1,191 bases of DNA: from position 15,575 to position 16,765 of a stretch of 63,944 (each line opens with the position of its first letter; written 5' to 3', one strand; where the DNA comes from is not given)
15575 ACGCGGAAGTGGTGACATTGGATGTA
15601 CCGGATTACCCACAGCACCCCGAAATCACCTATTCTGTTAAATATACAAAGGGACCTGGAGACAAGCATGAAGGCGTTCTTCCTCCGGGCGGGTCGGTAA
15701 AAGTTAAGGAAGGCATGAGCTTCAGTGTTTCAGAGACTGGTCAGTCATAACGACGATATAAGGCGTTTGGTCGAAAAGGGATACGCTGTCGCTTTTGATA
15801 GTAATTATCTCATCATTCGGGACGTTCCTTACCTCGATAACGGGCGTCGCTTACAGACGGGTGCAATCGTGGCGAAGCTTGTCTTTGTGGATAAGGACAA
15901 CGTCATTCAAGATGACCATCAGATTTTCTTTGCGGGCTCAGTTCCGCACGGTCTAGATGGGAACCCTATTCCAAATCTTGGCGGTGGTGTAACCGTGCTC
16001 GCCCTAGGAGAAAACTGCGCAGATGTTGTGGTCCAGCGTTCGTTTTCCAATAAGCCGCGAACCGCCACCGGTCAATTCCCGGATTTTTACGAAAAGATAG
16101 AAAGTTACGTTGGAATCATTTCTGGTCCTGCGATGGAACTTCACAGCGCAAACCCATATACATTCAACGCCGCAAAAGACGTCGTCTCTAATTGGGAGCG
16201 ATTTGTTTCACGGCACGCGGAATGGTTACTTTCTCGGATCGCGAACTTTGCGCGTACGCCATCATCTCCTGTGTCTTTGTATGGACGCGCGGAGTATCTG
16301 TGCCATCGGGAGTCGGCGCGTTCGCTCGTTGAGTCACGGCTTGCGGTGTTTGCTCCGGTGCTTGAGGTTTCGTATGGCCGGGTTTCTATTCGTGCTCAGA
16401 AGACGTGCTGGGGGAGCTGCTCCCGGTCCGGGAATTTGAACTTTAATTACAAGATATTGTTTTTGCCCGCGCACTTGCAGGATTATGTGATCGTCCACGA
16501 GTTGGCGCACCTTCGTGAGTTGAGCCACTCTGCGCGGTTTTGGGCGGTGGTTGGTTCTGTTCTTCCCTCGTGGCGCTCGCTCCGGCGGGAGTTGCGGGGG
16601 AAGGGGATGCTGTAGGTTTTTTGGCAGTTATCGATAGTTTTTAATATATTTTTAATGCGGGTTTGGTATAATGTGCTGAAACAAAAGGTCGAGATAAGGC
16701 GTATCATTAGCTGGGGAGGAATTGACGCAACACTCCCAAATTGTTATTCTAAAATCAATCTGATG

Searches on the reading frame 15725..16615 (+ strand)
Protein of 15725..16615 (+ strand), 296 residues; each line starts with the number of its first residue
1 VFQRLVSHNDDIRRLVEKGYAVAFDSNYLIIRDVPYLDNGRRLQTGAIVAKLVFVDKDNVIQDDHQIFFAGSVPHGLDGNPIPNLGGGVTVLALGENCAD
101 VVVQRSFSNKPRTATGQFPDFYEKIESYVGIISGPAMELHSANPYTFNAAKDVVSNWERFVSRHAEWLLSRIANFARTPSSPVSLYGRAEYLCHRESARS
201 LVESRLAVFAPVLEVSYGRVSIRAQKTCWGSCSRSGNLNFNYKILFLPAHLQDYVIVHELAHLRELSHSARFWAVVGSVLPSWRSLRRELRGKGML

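Call 4: search_protein_families(library=pfam, proteins=[window:15725-16615:+], max_evalue=0.1)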
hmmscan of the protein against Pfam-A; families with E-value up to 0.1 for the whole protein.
window:15725-16615:+ (296 aa): 2 families
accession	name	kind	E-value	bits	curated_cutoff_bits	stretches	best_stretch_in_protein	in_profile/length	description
PF20590.3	DUF6791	-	3e-37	128.4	25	1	10-151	1-137/149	Domain of unknown function (DUF6791)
PF01863.23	YgjP-like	-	2.1e-36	126.3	26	1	194-291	108-205/207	YgjP-like, metallopeptidase domain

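Call 5: search_protein_families(library=padloc, proteins=[window:15725-16615:+], max_evalue=0.1)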
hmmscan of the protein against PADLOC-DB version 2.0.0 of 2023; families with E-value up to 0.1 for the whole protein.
window:15725-16615:+ (296 aa): 0 families

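Call 6: search_protein_families(library=ncbifam, proteins=[window:15725-16615:+], max_evalue=0.1)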
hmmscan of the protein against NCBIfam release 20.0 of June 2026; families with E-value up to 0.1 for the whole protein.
window:15725-16615:+ (296 aa): 5 families
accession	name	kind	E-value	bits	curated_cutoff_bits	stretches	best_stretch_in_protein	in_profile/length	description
NF004803.0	PRK06153.1-2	equivalog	7.3e-64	216.4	419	1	1-154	1-156/400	hypothetical protein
NF004805.0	PRK06153.1-4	equivalog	8.8e-26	90.9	352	1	1-147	1-142/392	hypothetical protein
NF004802.0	PRK06153.1-1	equivalog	3.5e-23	82.1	601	1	1-148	1-143/391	hypothetical protein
NF004804.0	PRK06153.1-3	equivalog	7.6e-21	74.6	340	1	2-137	2-135/401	hypothetical protein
NF004806.0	PRK06153.2-1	subfamily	5.1e-08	32.3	479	1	13-132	2-117/379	hypothetical protein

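Call 7: find_homologous_proteins(query=window:15725-16615:+, max_evalue=0.001)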
Query window:15725-16615:+ (296 aa): 2962 proteins with E <= 0.001 among 5605 candidates; the best 120 are listed.
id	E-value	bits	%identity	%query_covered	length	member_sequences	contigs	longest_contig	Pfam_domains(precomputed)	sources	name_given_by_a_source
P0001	1.5e-197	673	100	100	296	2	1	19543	PF20590.4,PF01863.24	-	-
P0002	9.9e-75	270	62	71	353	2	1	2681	PF00899.28,PF20590.4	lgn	-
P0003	1.7e-74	269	89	47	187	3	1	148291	PF01863.24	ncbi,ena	-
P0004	1.0e-72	263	65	65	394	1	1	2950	PF00899.28,PF20590.4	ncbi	-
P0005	1.3e-72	263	62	71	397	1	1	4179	PF00899.28,PF20590.4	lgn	-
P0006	1.6e-72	263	71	56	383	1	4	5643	PF00899.28,PF20590.4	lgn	-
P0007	6.5e-72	261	77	53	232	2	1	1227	PF20590.4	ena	-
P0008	1.3e-71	260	76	53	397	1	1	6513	PF00899.28,PF20590.4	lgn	-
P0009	2.0e-71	259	66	65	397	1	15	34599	PF00899.28,PF20590.4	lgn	-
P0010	4.7e-71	258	75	52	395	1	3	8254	PF00899.28,PF20590.4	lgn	-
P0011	5.5e-71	258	76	53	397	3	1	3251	PF00899.28,PF20590.4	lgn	-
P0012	7.2e-71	257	53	85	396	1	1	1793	PF00899.28,PF20590.4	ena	-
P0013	7.6e-71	257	78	53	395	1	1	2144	PF00899.28,PF20590.4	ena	-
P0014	1.4e-70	256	76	50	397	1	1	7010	PF00899.28,PF20590.4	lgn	-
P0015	2.7e-70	255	59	71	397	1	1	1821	PF00899.28,PF20590.4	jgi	jgi:hypothetical protein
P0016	2.7e-70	255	75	53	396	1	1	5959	PF00899.28,PF20590.4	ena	-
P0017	3.0e-70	255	66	65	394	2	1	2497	PF00899.28,PF20590.4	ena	-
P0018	3.3e-70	255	66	65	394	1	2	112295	PF00899.28,PF20590.4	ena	-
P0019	4.1e-70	255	65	65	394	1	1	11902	PF00899.28,PF20590.4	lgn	-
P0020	4.6e-70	255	74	53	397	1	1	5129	PF00899.28,PF20590.4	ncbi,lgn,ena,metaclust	metaclust:\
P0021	8.2e-70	254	69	58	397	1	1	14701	PF00899.28,PF20590.4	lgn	-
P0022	8.4e-70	254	65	65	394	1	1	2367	PF00899.28,PF20590.4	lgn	-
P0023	9.7e-70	254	75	53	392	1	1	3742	PF00899.28,PF20590.4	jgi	jgi:hypothetical protein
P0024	1.1e-69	253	74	53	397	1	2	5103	PF00899.28,PF20590.4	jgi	-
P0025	1.1e-69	253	74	53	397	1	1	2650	PF00899.28,PF20590.4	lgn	-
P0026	1.3e-69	253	70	58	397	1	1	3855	PF00899.28,PF20590.4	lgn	-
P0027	1.3e-69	253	76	53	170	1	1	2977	PF20590.4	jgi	jgi:hypothetical protein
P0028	1.5e-69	253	73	53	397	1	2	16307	PF00899.28,PF20590.4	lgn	-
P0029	1.6e-69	253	65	65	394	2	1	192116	PF00899.28,PF20590.4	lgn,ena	-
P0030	1.8e-69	253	74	50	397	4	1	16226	PF00899.28,PF20590.4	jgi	jgi:hypothetical protein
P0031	2.2e-69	252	75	53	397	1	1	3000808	PF00899.28,PF20590.4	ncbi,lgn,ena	-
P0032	2.3e-69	252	62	65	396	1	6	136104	PF00899.28,PF20590.4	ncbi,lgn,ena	-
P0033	2.7e-69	252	62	65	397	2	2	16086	PF00899.28,PF20590.4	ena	-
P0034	2.7e-69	252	74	53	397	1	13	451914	PF00899.28,PF20590.4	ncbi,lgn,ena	-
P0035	3.1e-69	252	63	65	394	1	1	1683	PF00899.28,PF20590.4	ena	-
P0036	3.5e-69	252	76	53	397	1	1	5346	PF00899.28,PF20590.4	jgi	jgi:ThiF family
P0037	3.5e-69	252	64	65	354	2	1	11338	PF00899.28,PF20590.4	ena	-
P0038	4.1e-69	252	62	66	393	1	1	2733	PF00899.28,PF20590.4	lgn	-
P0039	4.2e-69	252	60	73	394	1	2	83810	PF00899.28,PF20590.4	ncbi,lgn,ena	-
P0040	4.4e-69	251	77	53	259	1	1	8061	PF00899.28,PF20590.4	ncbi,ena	-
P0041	4.4e-69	251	75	53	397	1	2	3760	PF00899.28,PF20590.4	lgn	-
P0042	4.7e-69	251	74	53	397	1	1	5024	PF00899.28,PF20590.4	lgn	-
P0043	4.8e-69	251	73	53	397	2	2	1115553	PF00899.28,PF20590.4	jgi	jgi:hypothetical protein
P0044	5.1e-69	251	75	53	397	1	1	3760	PF00899.28,PF20590.4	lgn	-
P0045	5.1e-69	251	75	53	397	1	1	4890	PF00899.28,PF20590.4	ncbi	-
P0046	5.1e-69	251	75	53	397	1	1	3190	PF00899.28,PF20590.4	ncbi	-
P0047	5.2e-69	251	69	56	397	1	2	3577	PF00899.28,PF20590.4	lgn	-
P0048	5.2e-69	251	69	58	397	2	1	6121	PF00899.28,PF20590.4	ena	-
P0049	5.3e-69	251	64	65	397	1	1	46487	PF00899.28,PF20590.4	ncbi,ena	-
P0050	6.7e-69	251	74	53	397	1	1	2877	PF00899.28,PF20590.4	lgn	-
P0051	7.7e-69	251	75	53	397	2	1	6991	PF00899.28,PF20590.4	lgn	-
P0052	8.3e-69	251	73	53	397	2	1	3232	PF00899.28,PF20590.4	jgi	-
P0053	8.9e-69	250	58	71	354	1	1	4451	PF00899.28,PF20590.4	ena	-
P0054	9.1e-69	250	63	65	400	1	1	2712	PF00899.28,PF20590.4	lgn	-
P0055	1.1e-68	250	75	53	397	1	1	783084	PF00899.28,PF20590.4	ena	-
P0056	1.3e-68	250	74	53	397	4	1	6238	PF00899.28,PF20590.4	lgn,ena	-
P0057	1.3e-68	250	73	53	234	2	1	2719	PF20590.4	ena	-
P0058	1.3e-68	250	74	53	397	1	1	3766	PF00899.28,PF20590.4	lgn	-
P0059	1.4e-68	250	74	53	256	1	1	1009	PF20590.4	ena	-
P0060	1.6e-68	250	64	65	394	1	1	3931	PF00899.28,PF20590.4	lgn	-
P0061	1.6e-68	250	72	53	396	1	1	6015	PF00899.28,PF20590.4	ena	-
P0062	1.7e-68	250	57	78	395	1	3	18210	PF00899.28,PF20590.4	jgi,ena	-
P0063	1.7e-68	250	74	51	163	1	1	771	PF20590.4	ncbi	-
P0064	2.0e-68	249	76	51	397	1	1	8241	PF00899.28,PF20590.4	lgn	-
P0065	2.0e-68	249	69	59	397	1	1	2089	PF00899.28,PF20590.4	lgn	-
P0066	2.1e-68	249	75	52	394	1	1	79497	PF00899.28,PF20590.4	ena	-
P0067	2.1e-68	249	70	58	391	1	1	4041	PF00899.28,PF20590.4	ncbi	ncbi:MAG: ThiF family adenylyltransferase [Gimesia sp.]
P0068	2.2e-68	249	72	53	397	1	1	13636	PF00899.28,PF20590.4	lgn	-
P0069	2.4e-68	249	70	58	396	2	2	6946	PF00899.28,PF20590.4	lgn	-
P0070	2.5e-68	249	72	53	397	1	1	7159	PF00899.28,PF20590.4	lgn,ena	-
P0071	2.6e-68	249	76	50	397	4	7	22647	PF00899.28,PF20590.4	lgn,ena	-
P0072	3.0e-68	249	71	53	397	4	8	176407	PF00899.28,PF20590.4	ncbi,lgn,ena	-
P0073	3.3e-68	249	74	53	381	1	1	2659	PF00899.28,PF20590.4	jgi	jgi:hypothetical protein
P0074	3.3e-68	249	71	58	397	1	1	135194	PF00899.28,PF20590.4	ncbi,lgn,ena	-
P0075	3.4e-68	249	64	65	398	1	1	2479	PF00899.28,PF20590.4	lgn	-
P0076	3.5e-68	249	68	58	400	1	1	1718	PF00899.28,PF20590.4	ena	-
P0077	3.6e-68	249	60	65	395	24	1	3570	PF00899.28,PF20590.4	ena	-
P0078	3.8e-68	248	73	54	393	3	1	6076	PF00899.28,PF20590.4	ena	-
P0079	3.9e-68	248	69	59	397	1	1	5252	PF00899.28,PF20590.4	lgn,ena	-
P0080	3.9e-68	248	73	53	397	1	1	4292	PF00899.28,PF20590.4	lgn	-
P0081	4.2e-68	248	70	58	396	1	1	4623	PF00899.28,PF20590.4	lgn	-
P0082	4.2e-68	248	75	52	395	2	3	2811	PF00899.28,PF20590.4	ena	-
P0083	4.4e-68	248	69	58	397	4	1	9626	PF00899.28,PF20590.4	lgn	-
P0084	4.4e-68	248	69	59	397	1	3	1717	PF00899.28,PF20590.4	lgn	-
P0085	4.5e-68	248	64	65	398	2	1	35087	PF00899.28,PF20590.4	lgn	-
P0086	4.7e-68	248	73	53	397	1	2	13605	PF00899.28,PF20590.4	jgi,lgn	-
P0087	5.0e-68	248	72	53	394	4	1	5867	PF00899.28,PF20590.4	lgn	-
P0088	5.2e-68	248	72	53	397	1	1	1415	PF00899.28,PF20590.4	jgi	jgi:hypothetical protein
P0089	5.4e-68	248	74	53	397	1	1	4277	PF00899.28,PF20590.4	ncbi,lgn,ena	-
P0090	5.7e-68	248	74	53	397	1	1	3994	PF00899.28,PF20590.4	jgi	jgi:hypothetical protein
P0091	6.0e-68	248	74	53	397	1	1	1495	PF00899.28,PF20590.4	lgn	-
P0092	6.0e-68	248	68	58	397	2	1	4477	PF00899.28,PF20590.4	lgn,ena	-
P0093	6.1e-68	248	68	58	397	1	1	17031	PF00899.28,PF20590.4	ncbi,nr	ncbi:MAG: ThiF family adenylyltransferase [Geobacteraceae bacterium]|nr:ThiF family adenylyltransfer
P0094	6.1e-68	248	74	53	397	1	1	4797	PF00899.28,PF20590.4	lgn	-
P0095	6.3e-68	248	64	65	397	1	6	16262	PF00899.28,PF20590.4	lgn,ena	-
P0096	6.3e-68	248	64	65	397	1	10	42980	PF00899.28,PF20590.4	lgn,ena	-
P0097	6.4e-68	248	64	65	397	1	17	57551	PF00899.28,PF20590.4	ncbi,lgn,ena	-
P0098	6.4e-68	248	64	65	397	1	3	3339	PF00899.28,PF20590.4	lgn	-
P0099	6.4e-68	248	64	65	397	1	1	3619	PF00899.28,PF20590.4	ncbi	-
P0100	6.6e-68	248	74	53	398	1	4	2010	PF00899.28,PF20590.4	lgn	-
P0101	6.9e-68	248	74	53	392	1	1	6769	PF00899.28,PF20590.4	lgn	-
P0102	7.0e-68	248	76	53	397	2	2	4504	PF00899.28,PF20590.4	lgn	-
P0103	7.1e-68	248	69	58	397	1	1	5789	PF00899.28,PF20590.4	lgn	-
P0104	7.4e-68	247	75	53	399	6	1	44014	PF00899.28,PF20590.4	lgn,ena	-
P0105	7.4e-68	247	68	58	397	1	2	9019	PF00899.28,PF20590.4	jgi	-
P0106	8.2e-68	247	74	53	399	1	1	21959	PF00899.28,PF20590.4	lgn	-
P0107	8.3e-68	247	72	53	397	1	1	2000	PF00899.28,PF20590.4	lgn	-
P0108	8.7e-68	247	70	53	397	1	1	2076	PF00899.28,PF20590.4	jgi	jgi:hypothetical protein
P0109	9.9e-68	247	68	58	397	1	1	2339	PF00899.28,PF20590.4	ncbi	-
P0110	1.0e-67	247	69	58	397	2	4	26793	PF00899.28,PF20590.4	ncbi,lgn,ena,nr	ncbi:MAG: ThiF family adenylyltransferase [Deltaproteobacteria bacterium]|nr:ThiF family adenylyltra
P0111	1.0e-67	247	69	58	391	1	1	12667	PF00899.28,PF20590.4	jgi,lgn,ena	-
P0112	1.1e-67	247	58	71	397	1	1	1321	PF00899.28,PF20590.4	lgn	-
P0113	1.2e-67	247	63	65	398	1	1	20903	PF00899.28,PF20590.4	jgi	jgi:ThiF family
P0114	1.2e-67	247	73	53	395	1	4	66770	PF00899.28,PF20590.4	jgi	jgi:hypothetical protein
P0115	1.2e-67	247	64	65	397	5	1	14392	PF00899.28,PF20590.4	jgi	-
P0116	1.5e-67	246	63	65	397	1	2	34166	PF00899.28,PF20590.4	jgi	-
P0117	1.6e-67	246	63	65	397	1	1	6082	PF00899.28,PF20590.4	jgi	-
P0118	1.6e-67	246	73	52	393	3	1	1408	PF00899.28,PF20590.4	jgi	jgi:hypothetical protein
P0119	1.6e-67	246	60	65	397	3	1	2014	PF00899.28,PF20590.4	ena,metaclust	metaclust:\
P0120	1.7e-67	246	68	58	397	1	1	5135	PF00899.28,PF20590.4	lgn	-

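Call 12: find_encoding_contigs(protein=P0003, flank=10000, max_places=6)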
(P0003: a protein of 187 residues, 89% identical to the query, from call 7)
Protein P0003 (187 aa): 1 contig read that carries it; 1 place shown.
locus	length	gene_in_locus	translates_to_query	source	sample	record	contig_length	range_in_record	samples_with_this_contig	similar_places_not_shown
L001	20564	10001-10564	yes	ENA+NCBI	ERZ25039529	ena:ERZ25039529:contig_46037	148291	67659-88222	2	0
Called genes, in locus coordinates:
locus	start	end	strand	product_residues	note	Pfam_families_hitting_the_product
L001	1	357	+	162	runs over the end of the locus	PF00009:GTP_EFTU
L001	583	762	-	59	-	-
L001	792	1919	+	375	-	PF22042:EF-G_D2, PF03144:GTP_EFTU_D2, PF14492:EFG_III, PF16658:RF3_C (weak), PF03764:EFG_IV, PF00679:EFG_C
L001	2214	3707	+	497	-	PF01555:N6_N4_Mtase (faint)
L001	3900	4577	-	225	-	PF09194:Endonuc-BsobI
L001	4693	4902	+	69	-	-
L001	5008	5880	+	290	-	PF00145:DNA_methylase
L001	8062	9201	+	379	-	-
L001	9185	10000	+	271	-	PF13020:NOV_C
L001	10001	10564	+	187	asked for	PF01863:YgjP-like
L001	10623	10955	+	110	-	PF02452:PemK_toxin (faint)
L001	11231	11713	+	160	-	-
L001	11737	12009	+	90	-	PF02604:PhdYeFM_antitox (weak)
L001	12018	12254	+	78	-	-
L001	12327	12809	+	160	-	-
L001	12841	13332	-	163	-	-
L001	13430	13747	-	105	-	-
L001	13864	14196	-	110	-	-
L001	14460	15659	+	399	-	PF00009:GTP_EFTU, PF03144:GTP_EFTU_D2, PF03143:GTP_EFTU_D3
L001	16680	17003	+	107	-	PF00338:Ribosomal_S10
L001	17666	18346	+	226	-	-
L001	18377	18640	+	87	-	-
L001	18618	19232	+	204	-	PF18917:LiaI-LiaF-like_TM1 (weak), PF22570:LiaF-TM (weak)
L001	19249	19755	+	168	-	PF09922:LiaF-like_C (weak)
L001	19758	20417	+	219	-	PF01427:Peptidase_M15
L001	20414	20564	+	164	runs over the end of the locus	PF01820:Dala_Dala_lig_N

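Call 13: find_encoding_contigs(protein=P0001, flank=10000, max_places=6)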
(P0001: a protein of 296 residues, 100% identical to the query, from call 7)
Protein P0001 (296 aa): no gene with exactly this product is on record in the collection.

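Call 15: find_encoding_contigs(protein=P0034, flank=6000, max_places=3)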
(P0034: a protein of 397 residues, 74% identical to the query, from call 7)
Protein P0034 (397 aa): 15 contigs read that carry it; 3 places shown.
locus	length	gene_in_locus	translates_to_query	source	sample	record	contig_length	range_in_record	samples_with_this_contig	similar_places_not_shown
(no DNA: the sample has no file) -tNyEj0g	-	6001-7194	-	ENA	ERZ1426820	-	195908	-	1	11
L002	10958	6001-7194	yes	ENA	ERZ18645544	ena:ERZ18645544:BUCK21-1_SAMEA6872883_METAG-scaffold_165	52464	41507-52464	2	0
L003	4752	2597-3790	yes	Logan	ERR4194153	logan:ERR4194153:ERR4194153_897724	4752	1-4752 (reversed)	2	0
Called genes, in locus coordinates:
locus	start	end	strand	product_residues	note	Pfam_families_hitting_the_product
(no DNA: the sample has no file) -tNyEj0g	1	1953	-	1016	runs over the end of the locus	PF21445:ADDB_N, PF13361:UvrD_C (weak), PF12705:PDDEXK_1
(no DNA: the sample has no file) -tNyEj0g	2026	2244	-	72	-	PF13443:HTH_26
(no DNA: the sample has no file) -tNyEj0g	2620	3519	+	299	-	PF02899:Phage_int_SAM_1, PF13495:Phage_int_SAM_4, PF00589:Phage_integrase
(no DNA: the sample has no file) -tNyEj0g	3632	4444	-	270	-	PF06114:Peptidase_M78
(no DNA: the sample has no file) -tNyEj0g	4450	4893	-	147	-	-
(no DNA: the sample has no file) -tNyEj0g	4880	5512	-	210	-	PF04542:Sigma70_r2 (faint)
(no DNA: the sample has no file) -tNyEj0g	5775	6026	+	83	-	PF14452:Multi_ubiq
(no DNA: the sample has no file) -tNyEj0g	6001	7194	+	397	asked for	PF20590:DUF6791, PF00899:ThiF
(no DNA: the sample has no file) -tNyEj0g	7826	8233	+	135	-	-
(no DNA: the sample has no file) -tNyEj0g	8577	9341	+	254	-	-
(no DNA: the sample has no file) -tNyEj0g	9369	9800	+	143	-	PF00436:SSB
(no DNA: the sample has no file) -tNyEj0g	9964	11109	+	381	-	PF00712:DNA_pol3_beta, PF02767:DNA_pol3_beta_2, PF02768:DNA_pol3_beta_3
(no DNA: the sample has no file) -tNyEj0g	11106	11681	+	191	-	-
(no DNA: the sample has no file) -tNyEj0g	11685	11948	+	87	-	-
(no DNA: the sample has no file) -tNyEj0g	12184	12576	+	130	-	-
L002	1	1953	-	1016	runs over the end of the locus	PF21445:ADDB_N, PF13361:UvrD_C (weak), PF12705:PDDEXK_1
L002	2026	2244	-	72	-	PF13443:HTH_26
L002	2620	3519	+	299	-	PF02899:Phage_int_SAM_1, PF13495:Phage_int_SAM_4, PF00589:Phage_integrase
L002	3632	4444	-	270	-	PF06114:Peptidase_M78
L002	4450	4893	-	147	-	-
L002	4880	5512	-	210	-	PF04542:Sigma70_r2 (faint)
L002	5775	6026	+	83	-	PF14452:Multi_ubiq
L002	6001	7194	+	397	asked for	PF20590:DUF6791, PF00899:ThiF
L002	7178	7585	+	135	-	PF20137:BubE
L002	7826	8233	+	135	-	-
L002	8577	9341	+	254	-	-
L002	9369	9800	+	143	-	PF00436:SSB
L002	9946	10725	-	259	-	-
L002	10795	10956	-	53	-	?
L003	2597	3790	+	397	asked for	PF20590:DUF6791, PF00899:ThiF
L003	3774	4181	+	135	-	PF20137:BubE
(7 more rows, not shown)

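Call 16: find_encoding_contigs(protein=P0031, flank=6000, max_places=2)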
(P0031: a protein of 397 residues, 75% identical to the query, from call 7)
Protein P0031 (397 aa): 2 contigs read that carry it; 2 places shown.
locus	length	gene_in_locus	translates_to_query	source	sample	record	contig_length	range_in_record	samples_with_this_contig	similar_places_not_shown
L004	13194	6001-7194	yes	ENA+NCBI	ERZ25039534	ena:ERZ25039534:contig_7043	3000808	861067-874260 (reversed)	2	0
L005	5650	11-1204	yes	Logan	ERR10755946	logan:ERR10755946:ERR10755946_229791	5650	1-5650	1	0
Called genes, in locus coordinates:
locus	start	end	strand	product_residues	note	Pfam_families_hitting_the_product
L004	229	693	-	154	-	-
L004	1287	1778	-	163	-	PF00589:Phage_integrase (weak)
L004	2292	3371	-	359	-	-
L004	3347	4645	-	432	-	PF00145:DNA_methylase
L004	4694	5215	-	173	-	PF06114:Peptidase_M78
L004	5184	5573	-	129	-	PF12844:HTH_19 (weak), PF13560:HTH_31, PF01381:HTH_3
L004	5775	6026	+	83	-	PF14452:Multi_ubiq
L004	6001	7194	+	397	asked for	PF20590:DUF6791, PF00899:ThiF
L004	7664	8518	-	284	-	-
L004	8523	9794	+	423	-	-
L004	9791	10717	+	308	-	-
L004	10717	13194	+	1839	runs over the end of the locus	PF00270:DEAD, PF27116:YjiV_N, PF00271:Helicase_C (weak)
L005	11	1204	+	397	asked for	PF20590:DUF6791, PF00899:ThiF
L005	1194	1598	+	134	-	PF20137:BubE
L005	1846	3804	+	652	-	-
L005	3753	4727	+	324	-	-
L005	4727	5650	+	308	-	?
